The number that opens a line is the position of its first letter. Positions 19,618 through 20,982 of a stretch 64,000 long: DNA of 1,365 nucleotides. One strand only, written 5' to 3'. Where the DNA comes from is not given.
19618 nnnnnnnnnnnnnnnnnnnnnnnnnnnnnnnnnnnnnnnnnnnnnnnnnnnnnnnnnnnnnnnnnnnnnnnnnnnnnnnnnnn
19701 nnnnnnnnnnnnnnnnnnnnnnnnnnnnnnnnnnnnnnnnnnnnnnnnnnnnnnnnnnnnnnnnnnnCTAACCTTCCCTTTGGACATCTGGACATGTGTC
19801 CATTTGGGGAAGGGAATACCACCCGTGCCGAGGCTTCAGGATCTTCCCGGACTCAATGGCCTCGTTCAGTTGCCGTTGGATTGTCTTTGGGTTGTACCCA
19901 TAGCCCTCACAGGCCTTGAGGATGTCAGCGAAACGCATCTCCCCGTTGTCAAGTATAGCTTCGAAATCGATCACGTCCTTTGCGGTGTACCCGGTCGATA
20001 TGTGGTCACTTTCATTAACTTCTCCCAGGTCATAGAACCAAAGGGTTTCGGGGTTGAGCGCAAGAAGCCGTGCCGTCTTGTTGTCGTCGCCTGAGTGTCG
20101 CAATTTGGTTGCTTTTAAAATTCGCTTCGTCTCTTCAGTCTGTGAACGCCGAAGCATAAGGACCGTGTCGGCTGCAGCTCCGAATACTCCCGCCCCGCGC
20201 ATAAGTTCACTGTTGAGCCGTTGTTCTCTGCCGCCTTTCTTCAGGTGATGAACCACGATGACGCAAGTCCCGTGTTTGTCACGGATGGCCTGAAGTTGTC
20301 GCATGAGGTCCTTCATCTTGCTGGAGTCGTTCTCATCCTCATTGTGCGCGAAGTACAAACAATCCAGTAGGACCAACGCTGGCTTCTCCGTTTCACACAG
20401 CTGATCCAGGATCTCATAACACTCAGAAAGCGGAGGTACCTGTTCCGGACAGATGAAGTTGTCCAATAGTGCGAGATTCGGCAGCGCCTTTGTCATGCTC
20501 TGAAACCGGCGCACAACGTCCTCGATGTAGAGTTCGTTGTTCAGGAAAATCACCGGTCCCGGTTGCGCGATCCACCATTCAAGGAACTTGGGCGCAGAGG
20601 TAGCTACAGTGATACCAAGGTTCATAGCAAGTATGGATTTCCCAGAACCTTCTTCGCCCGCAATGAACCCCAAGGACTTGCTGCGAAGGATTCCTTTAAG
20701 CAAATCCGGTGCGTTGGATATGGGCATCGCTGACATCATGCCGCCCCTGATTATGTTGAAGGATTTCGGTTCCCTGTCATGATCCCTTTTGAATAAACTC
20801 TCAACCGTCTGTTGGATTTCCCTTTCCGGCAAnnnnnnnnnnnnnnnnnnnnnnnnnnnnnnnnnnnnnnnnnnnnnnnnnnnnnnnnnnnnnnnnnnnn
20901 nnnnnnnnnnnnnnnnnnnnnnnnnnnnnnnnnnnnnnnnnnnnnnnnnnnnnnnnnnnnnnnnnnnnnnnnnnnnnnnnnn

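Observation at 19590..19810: Dense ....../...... iteron array next to the integrase and xis-like genes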

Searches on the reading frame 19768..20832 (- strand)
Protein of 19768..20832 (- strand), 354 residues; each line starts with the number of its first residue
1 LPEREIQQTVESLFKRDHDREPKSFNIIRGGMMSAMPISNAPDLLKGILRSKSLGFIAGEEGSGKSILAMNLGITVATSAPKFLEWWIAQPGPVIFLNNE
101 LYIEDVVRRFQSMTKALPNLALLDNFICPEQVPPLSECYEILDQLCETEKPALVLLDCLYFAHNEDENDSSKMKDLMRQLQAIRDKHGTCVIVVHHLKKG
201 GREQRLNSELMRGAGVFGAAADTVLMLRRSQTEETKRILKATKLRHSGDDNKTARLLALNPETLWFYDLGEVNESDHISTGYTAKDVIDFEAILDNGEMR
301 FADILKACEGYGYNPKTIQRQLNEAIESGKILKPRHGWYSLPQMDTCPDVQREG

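Call 8: search_protein_families(library=pfam, proteins=[window:19768-20832:-], max_evalue=0.01)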
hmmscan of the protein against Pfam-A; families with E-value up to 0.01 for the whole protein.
window:19768-20832:- (354 aa): 5 families
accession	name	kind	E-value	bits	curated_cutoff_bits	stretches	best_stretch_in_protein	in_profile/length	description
PF13481.12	AAA_25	-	2.4e-25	89.7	27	1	37-201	18-194/195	AAA domain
PF03796.21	DnaB_C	-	1.3e-05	25.2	27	0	111-236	90-220/255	DnaB-like helicase C terminal domain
PF06745.19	ATPase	-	3.8e-05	23.6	26.6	0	44-71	11-38/231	KaiC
PF05729.18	NACHT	-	0.00052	20.3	26.7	0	56-78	4-26/167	NACHT domain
PF20720.3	nSTAND3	-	0.0074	16.4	27.2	0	48-126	13-46/155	Novel STAND NTPase 3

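Call 10: find_homologous_proteins(query=window:19768-20832:-)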
Query window:19768-20832:- (354 aa): 34 proteins with E <= 0.001 among 2197 candidates.
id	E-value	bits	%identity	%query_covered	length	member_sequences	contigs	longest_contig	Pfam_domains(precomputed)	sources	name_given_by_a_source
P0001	3.9e-216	735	100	91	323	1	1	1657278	PF03796.22,PF13481.13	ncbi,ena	-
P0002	2.0e-157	542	67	97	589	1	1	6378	PF09250.17,PF13481.13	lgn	-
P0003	1.6e-142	493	68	88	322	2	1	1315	PF13481.13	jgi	jgi:archaellum biogenesis ATPase FlaH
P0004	3.0e-129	449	66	88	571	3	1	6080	PF09250.17,PF13481.13,PF08708.17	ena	-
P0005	5.0e-107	376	56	89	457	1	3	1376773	PF03796.22,PF13481.13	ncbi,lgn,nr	ncbi:MAG: AAA family ATPase [Ignavibacteriales bacterium]|nr:AAA family ATPase [Ignavibacteriales ba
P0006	2.4e-105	371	52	92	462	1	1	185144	PF13481.13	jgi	jgi:hypothetical protein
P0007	2.8e-103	364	53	87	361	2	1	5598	PF13481.13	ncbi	ncbi:MAG: AAA family ATPase, partial [Bacteroidota bacterium]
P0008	2.6e-96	341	51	90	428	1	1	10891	PF13481.13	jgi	jgi:KaiC/GvpD/RAD55 family RecA-like ATPase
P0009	1.7e-94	335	51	92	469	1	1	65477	PF03796.22,PF00772.27,PF13481.13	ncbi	-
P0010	5.8e-90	320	48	91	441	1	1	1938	PF13481.13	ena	-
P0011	2.9e-89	318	49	86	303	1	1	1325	PF13481.13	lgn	-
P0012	1.5e-88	315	47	90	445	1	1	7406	PF13481.13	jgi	jgi:hypothetical protein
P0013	2.9e-88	315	48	96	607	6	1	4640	PF22548.3,PF13481.13,PF08708.17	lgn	-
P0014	1.4e-87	312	44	96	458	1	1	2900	PF13481.13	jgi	jgi:hypothetical protein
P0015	6.0e-87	310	71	54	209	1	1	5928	PF13481.13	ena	-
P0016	2.1e-86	308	41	96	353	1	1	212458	PF13481.13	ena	-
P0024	5.2e-80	287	43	92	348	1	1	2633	PF03796.22,PF13481.13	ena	-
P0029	2.9e-76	275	43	90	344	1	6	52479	PF13481.13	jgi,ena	jgi:RecA-family ATPase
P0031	4.9e-75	271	43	86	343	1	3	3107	PF13481.13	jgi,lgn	jgi:energy-coupling factor transporter ATP-binding protein EcfA2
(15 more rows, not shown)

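Call 13: find_related_loci(query=A1, collection=genome_contigs, flank=6000)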
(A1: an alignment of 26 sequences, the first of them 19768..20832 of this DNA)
Query A1 (354 aa) in genome_contigs; peptide patterns used: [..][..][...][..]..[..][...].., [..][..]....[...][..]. (x = any residue, [..] = any of these).
55 stretches matched a pattern; 21 encode a relative of the query (tblastn E <= 1e-3); 21 distinct loci.
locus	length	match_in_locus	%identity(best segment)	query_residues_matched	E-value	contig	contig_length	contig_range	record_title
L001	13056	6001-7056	74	1-351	5e-180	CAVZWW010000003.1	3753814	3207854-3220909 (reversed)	MAG: uncultured Bacteroidetes bacterium isolate MFD04716.bin.1.116 genome assembly, contig: contig_9349, whole genome sh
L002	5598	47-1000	53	43-351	2e-110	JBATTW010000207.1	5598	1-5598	MAG: Bacteroidota bacterium isolate MFD13193_ilm_asm_bin13 k127_394643, whole genome shotgun sequence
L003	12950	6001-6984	51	29-354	2e-102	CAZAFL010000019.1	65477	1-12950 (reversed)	MAG TPA_asm: uncultured Chlorobiaceae bacterium isolate binchicken_co185_181 genome assembly, contig: NODE_579_length_65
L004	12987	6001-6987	48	22-345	9e-100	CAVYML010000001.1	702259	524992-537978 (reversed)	MAG: Ignavibacteriota bacterium isolate MFD01231.bin.1.4 genome assembly, contig: contig_12068, whole genome shotgun seq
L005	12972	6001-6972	44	19-341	1e-95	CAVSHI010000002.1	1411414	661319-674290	MAG: Ignavibacteriota bacterium isolate MFD01476.bin.1.124 genome assembly, contig: contig_213, whole genome shotgun seq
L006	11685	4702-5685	44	15-343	3e-94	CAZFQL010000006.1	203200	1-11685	MAG TPA_asm: uncultured Chlorobiaceae bacterium isolate SRP302447_co3_354 genome assembly, contig: NODE_178_length_20320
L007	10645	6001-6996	44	24-353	8e-93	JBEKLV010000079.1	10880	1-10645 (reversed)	MAG: Bacteroidota bacterium isolate SPRUCE 379 SPRUCE_379_79, whole genome shotgun sequence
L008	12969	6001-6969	45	25-345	5e-93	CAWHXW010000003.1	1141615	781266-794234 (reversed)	MAG: Ignavibacteriota bacterium isolate MFD01476.bin.1.150 genome assembly, contig: contig_39745, whole genome shotgun s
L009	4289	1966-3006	43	1-343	7e-93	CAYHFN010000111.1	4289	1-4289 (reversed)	MAG TPA_asm: uncultured Chitinophagaceae bacterium isolate ERP119702_co1_35 genome assembly, contig: NODE_32750_length_4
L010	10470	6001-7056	44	1-347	9e-92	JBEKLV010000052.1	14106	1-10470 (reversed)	MAG: Bacteroidota bacterium isolate SPRUCE 379 SPRUCE_379_52, whole genome shotgun sequence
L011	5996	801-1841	44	5-346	2e-88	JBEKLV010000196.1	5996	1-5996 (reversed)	MAG: Bacteroidota bacterium isolate SPRUCE 379 SPRUCE_379_196, whole genome shotgun sequence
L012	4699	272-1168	45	44-339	6e-87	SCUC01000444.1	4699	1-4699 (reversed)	MAG: Bacteroidetes bacterium isolate FW602_bin.19 FW602_bin.19-83508, whole genome shotgun sequence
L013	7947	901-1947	44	5-346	6e-85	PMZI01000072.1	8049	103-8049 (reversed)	MAG: Ignavibacteriae bacterium isolate fen_1268 73.20110800_E3D.28_contig_162043, whole genome shotgun sequence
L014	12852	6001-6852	46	33-313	7e-82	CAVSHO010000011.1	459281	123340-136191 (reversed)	MAG: Ignavibacteriota bacterium isolate MFD01476.bin.2.68 genome assembly, contig: contig_52203, whole genome shotgun se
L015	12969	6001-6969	40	29-342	3e-75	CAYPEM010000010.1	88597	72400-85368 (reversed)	MAG TPA_asm: uncultured Chitinophagaceae bacterium isolate SRP292972_co2_148 genome assembly, contig: NODE_215_length_88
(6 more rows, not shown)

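Call 23: find_related_loci(query=A1, collection=viral_contigs, flank=6000)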
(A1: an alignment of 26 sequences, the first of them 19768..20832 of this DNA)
Query A1 (354 aa) in viral_contigs; peptide patterns used: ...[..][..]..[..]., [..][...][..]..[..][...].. (x = any residue, [..] = any of these).
33 stretches matched a pattern; 3 encode a relative of the query (tblastn E <= 1e-3); 3 distinct loci.
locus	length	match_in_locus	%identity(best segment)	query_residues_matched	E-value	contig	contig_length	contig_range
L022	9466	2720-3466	28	1-249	1e-18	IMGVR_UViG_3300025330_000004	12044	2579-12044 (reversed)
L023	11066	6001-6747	28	1-249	1e-18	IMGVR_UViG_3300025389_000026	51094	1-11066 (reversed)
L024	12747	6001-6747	28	1-249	1e-18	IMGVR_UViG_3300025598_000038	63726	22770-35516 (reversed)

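Call 29: find_related_loci(query=A1, collection=metagenome_contigs, flank=3000)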
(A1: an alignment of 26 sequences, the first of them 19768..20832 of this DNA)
Query A1 (354 aa) in metagenome_contigs; peptide patterns used: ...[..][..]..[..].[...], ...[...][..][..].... (x = any residue, [..] = any of these).
116 stretches matched a pattern; 32 encode a relative of the query (tblastn E <= 1e-3); 32 distinct loci.
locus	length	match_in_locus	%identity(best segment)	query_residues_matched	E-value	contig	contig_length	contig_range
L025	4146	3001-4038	45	1-342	9e-98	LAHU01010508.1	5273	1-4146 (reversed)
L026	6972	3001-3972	45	24-345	2e-94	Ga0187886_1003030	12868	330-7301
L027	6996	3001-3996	44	24-353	6e-93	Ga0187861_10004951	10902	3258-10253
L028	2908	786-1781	44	24-353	6e-95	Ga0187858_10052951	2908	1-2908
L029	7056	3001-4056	44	1-347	7e-92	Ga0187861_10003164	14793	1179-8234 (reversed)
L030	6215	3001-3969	45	25-345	1e-91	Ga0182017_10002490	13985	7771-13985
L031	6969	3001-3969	45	25-345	1e-91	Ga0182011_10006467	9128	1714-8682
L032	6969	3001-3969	45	25-345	1e-91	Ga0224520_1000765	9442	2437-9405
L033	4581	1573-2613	44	1-342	2e-90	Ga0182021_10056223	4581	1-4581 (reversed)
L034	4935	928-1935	43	21-354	1e-89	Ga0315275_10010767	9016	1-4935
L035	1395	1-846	50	76-349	1e-95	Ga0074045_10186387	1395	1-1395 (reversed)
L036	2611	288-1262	45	25-346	3e-91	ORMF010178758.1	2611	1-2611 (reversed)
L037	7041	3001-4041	44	5-346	2e-88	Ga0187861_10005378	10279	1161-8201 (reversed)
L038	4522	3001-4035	44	5-345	1e-88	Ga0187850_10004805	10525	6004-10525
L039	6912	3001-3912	45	44-341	4e-86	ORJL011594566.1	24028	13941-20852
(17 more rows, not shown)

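Call 33: search_solved_structures(query=A1, max_evalue=0.01)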
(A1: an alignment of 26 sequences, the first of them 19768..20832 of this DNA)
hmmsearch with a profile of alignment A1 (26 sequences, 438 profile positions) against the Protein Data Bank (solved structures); distinct sequences matched with E-value up to 0.01: 8.
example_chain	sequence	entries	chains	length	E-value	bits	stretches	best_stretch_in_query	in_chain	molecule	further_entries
1g8y_A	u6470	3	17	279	4.2e-10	42.4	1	148-307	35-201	REGULATORY PROTEIN REPA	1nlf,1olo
1cr0_A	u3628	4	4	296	0.00056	22.2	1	257-367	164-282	DNA PRIMASE/HELICASE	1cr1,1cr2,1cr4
1q57_A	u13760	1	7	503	0.0016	20.8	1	257-367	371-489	DNA primase/helicase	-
6n7i_A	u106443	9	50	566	0.0019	20.5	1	257-366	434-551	DNA primase/helicase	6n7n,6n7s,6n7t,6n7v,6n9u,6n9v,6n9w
1e0j_A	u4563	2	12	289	0.002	20.4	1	257-355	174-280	DNA HELICASE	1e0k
9f27_A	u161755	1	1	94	0.0022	20.3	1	375-435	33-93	RPA32 subunit of the hetero-oligomeric complex involved in homologous recombination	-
9f29_C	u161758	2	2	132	0.0047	19.2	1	376-435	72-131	RPA32 subunit of the hetero-oligomeric complex involved in homologous recombination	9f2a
5ikn_D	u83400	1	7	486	0.0052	19.1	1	257-354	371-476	DNA primase/helicase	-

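Call 43: predict_structure(alignment_id=A1)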
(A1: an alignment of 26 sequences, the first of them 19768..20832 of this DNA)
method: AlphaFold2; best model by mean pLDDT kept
length: 354 residues; sequences in the alignment: 26
mean_pLDDT: 87.8   pTM: 0.75
mean pLDDT of the five models: 87.8, 84.2, 81.9, 77.8, 77.2
residues with pLDDT >= 90: 230; 70-90: 77; 50-70: 45; < 50: 2
segments of 3 or more residues with pLDDT < 50: none
pLDDT, mean of each block of 10 residues (from residue 1): 62 56 81 91 94 95 95 96 95 94 95 87 92 89 95 87 63 89 95 92 89 88 96 92 93 96 96 88 79 91 92 88 93 94 67 55
secondary structure, 60 per line:
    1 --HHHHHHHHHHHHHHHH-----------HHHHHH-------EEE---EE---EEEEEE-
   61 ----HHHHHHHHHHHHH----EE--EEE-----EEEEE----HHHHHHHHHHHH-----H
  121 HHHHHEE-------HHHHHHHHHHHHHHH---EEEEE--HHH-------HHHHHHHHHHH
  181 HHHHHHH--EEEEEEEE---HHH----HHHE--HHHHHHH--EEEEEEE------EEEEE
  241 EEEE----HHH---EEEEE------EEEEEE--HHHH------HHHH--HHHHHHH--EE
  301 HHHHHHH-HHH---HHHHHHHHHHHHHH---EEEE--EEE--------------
elements in order: H3-18 H30-35 E43-45 E54-59 H65-77 E86-88 E94-98 H103-114 H120-125 H135-149 E153-157 H170-187 E190-197 H214-220 E223-229 E236-244 E255-259 E266-271 H274-277 H284-287 H290-296 H301-307 H315-328 E332-335 E338-340

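Call 47: fold_search(model_id=the predicted structure, library=pdb)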
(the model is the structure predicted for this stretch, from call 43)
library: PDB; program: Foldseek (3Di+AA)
matches with E <= 10: 1596; with E <= 0.001: 704
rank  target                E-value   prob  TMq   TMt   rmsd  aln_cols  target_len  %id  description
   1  1olo_B                2.8e-13  1.00  0.56  0.77   3.2       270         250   18  Hexameric Replicative DNA Helicase RepA from Plasmid RSF1010 - Cubic Crystal Structure (released 2003-09-19)
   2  1nlf_A                5.8e-13  1.00  0.57  0.77   3.8       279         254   18  Crystal Structure of DNA Helicase RepA in complex with sulfate at 1.95 A resolution (released 2003-04-29)
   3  9dls_C                7.9e-13  1.00  0.55  0.45   6.7       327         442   15  Vibrio cholerae DnaB (released 2025-07-16)
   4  4esv_C                1.6e-12  1.00  0.54  0.45   8.5       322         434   15  A New Twist on the Translocation Mechanism of Helicases from the Structure of DnaB with its Substrates (released 2012-10-24)
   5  9dls_D                1.8e-12  1.00  0.54  0.44   7.3       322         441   14  Vibrio cholerae DnaB (released 2025-07-16)
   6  9oa1_A                2.0e-12  1.00  0.54  0.46   8.6       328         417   15  Ecoli DnaB helicase and Phage Lambda loader P with ADP-Mg in a 6:5 stoichiometry ratio. (released 2025-07-16)
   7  9e6l_B                2.9e-12  1.00  0.49  0.53   6.5       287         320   16  Cryo-EM structure of yeast Rad51 nucleoprotein filament bound to Rad54peptide (released 2025-01-22)
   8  1olo_A                4.7e-12  1.00  0.57  0.78   3.1       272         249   18  Hexameric Replicative DNA Helicase RepA from Plasmid RSF1010 - Cubic Crystal Structure (released 2003-09-19)
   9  6kza_A                6.0e-12  1.00  0.52  0.62  17.0       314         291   14  Crystal structure of the complex of the interaction domains of E. coli DnaB helicase and DnaC helicase loader (released 2019-11-20)
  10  1g8y_A                6.4e-12  1.00  0.55  0.78   3.1       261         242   19  CRYSTAL STRUCTURE OF THE HEXAMERIC REPLICATIVE HELICASE REPA OF PLASMID RSF1010 (released 2001-02-14)
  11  4esv_B                6.4e-12  1.00  0.49  0.41  12.4       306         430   16  A New Twist on the Translocation Mechanism of Helicases from the Structure of DnaB with its Substrates (released 2012-10-24)
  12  9omz_B                7.2e-12  1.00  0.49  0.54   6.2       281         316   15  Cryo-EM structure of a pentameric RAD51-XRCC3-RAD51C-RAD51D-XRCC2 (51-X3CDX2) complex. (released 2026-04-01)
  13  4esv_E                8.2e-12  1.00  0.54  0.46  10.6       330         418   17  A New Twist on the Translocation Mechanism of Helicases from the Structure of DnaB with its Substrates (released 2012-10-24)
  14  9e6l_A                8.2e-12  1.00  0.49  0.53   6.4       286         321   16  Cryo-EM structure of yeast Rad51 nucleoprotein filament bound to Rad54peptide (released 2025-01-22)
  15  4esv_F                9.2e-12  1.00  0.53  0.46   7.2       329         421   17  A New Twist on the Translocation Mechanism of Helicases from the Structure of DnaB with its Substrates (released 2012-10-24)
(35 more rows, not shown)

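Call 66: find_encoding_contigs(protein=P0005, flank=2500, max_places=1)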
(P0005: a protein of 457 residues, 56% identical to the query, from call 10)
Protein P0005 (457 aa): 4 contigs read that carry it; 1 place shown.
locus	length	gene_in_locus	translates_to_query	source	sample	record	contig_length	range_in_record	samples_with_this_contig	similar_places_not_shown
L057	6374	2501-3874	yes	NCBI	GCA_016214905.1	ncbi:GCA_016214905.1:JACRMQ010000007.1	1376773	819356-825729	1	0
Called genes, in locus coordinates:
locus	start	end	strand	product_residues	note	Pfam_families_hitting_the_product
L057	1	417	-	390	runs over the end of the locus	PF00202:Aminotran_3, PF00266:Aminotran_5 (weak)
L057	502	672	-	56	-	PF01541:GIY-YIG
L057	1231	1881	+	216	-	-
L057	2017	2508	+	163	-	-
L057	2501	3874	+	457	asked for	PF03796:DnaB_C (weak), PF13481:AAA_25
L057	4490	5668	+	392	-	PF01972:SDH_protease, PF25145:NfeD1b_N (weak)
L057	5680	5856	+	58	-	-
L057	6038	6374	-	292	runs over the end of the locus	PF01555:N6_N4_Mtase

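Call 67: find_encoding_contigs(protein=P0006, flank=2500, max_places=1)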
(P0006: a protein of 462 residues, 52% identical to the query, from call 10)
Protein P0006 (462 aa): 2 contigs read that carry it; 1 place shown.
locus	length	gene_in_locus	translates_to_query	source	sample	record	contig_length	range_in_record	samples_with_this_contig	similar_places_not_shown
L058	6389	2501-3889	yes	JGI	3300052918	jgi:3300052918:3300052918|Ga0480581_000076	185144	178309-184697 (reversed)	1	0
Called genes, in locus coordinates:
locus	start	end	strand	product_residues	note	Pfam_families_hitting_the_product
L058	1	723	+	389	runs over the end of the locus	?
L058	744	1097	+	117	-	-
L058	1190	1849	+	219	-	-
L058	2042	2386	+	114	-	-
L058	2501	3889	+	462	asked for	PF13481:AAA_25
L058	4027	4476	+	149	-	-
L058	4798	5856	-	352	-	PF00589:Phage_integrase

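Call 68: find_encoding_contigs(protein=P0016, flank=2500, max_places=1)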
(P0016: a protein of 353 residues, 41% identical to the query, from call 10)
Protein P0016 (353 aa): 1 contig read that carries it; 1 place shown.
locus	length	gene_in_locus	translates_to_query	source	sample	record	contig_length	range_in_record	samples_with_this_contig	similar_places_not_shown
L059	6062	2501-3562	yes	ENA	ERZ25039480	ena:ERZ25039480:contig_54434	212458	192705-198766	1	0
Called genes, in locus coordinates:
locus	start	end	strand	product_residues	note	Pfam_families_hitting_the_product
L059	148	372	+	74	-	-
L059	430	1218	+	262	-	-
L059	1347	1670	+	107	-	PF12728:HTH_17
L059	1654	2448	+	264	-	PF22548:AEP-TOTE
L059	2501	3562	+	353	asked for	PF13481:AAA_25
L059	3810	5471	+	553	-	PF12161:HsdM_N, PF02384:N6_Mtase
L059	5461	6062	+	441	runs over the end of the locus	PF01420:Methylase_S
